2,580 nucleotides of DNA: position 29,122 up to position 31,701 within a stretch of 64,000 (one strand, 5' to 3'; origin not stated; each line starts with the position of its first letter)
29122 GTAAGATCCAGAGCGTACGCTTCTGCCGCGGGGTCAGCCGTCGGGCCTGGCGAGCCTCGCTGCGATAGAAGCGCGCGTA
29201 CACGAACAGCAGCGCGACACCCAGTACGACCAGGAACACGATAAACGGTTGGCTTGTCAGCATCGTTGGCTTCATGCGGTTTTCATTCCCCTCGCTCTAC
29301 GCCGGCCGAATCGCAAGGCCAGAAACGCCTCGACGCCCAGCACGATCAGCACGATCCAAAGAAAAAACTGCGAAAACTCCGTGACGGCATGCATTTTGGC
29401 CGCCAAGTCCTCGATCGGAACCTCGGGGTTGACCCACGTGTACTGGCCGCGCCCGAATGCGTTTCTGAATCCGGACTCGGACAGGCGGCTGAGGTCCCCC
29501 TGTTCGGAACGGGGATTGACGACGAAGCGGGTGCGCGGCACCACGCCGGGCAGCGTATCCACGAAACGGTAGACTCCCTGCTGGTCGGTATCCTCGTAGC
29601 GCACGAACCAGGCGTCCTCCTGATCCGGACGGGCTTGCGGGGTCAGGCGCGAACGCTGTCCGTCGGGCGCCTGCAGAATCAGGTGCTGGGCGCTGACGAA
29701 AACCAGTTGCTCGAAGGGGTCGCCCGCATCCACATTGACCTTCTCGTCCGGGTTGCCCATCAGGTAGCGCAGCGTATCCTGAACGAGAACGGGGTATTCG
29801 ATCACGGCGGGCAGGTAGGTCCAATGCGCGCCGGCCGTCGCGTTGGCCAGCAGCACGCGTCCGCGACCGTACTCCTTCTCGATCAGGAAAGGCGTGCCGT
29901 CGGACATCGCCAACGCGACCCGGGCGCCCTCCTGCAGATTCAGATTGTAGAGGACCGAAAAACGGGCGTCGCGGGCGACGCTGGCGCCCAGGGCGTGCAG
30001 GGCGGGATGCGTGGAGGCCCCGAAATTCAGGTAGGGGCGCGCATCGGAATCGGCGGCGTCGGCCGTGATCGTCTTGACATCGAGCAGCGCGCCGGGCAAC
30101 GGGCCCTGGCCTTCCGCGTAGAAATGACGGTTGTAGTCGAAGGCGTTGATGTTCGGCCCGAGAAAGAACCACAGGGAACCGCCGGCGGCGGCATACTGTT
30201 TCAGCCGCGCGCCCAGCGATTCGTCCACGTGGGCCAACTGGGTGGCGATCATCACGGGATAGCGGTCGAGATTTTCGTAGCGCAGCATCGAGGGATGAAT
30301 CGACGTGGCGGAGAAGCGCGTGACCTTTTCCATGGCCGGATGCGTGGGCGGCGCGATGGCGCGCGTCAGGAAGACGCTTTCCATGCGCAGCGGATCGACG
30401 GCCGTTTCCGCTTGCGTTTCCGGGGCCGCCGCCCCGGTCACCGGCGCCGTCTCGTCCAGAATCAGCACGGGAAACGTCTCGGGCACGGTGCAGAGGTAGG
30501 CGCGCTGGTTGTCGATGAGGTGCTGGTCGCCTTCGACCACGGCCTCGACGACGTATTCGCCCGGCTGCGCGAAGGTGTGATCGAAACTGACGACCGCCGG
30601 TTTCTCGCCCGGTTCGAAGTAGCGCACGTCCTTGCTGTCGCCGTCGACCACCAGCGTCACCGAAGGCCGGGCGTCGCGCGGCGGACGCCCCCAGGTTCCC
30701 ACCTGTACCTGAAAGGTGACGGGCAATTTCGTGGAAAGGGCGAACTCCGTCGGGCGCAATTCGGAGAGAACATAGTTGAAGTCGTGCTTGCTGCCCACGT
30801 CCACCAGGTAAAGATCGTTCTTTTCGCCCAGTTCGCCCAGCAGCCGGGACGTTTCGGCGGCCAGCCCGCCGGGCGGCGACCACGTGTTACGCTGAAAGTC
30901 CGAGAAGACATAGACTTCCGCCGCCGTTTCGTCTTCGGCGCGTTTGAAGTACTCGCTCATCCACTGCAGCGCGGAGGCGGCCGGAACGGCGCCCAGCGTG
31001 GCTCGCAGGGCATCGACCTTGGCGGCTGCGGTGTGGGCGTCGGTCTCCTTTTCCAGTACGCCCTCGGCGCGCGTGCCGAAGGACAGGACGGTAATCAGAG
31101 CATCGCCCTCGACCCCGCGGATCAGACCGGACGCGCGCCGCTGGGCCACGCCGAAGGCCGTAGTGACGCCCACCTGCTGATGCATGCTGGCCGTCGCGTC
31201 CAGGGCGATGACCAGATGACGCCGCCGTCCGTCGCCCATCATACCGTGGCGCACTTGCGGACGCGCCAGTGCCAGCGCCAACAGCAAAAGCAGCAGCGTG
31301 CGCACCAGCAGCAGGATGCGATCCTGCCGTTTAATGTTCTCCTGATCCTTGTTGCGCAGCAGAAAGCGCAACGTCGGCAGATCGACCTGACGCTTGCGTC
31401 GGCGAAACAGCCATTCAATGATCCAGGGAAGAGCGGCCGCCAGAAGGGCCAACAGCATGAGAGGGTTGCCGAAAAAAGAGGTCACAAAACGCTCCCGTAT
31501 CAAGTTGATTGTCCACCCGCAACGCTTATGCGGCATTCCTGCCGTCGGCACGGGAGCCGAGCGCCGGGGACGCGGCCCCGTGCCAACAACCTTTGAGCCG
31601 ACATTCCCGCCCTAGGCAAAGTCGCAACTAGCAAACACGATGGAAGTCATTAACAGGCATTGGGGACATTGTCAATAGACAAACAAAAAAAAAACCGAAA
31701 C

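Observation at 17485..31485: Eight-gene MoxR/vWA (Bat-like) operon carrying unusual accessory modules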

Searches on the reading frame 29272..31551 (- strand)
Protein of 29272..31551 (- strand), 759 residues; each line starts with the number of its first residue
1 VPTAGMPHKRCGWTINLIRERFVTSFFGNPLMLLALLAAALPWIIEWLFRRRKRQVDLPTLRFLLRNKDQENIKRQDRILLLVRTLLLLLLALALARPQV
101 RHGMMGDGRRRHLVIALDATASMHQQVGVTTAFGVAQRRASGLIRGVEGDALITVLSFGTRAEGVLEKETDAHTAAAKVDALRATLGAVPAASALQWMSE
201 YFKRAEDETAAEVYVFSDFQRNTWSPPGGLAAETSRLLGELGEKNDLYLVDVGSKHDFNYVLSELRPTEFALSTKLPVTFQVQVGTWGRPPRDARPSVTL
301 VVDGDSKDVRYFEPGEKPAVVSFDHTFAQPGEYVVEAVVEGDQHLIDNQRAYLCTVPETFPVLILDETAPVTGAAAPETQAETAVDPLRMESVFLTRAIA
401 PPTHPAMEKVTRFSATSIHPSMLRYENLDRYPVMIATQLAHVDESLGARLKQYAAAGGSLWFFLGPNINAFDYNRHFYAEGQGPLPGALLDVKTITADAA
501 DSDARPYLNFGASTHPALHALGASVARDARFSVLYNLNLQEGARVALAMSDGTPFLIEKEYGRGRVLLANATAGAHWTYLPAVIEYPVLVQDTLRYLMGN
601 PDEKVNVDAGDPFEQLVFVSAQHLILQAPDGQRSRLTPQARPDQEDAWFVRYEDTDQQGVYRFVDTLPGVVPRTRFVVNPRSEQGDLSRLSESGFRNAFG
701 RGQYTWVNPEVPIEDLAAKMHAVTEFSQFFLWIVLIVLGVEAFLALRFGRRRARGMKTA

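Call 4: search_protein_families(library=pfam, proteins=[window:29272-31551:-], max_evalue=0.01)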
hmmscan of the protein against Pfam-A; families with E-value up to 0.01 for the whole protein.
window:29272-31551:- (759 aa): 3 families
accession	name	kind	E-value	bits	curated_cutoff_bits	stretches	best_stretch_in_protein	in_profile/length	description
PF07584.16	BatA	-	3.7e-15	56.6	25.9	1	27-98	4-77/77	Aerotolerance regulator N-terminal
PF13519.12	VWA_2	-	7.2e-07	30.2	27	1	113-220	1-107/107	von Willebrand factor type A domain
PF08532.16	Glyco_hydro_42M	-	0.0011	18.9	25.8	1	426-567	53-182/207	Beta-galactosidase trimerisation domain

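Call 5: search_protein_families(library=ncbifam, proteins=[window:29272-31551:-], max_evalue=0.01)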
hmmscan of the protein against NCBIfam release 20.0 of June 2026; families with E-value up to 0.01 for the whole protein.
window:29272-31551:- (759 aa): 1 family
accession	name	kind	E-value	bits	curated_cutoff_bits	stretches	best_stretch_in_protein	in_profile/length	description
TIGR02226.1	two_anch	domain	2.6e-15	56.5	23.05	1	27-101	3-79/82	N-terminal double-transmembrane domain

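Call 65: search_protein_families(library=padloc, proteins=[window:29272-31485:-], max_evalue=0.001)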
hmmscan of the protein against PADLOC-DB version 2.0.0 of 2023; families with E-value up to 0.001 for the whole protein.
window:29272-31485:- (737 aa): 0 families

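Call 70: search_solved_structures(query=window:29272-31485:-, max_evalue=0.01)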
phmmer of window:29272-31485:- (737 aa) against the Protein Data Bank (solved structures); distinct sequences matched with E-value up to 0.01: 0.
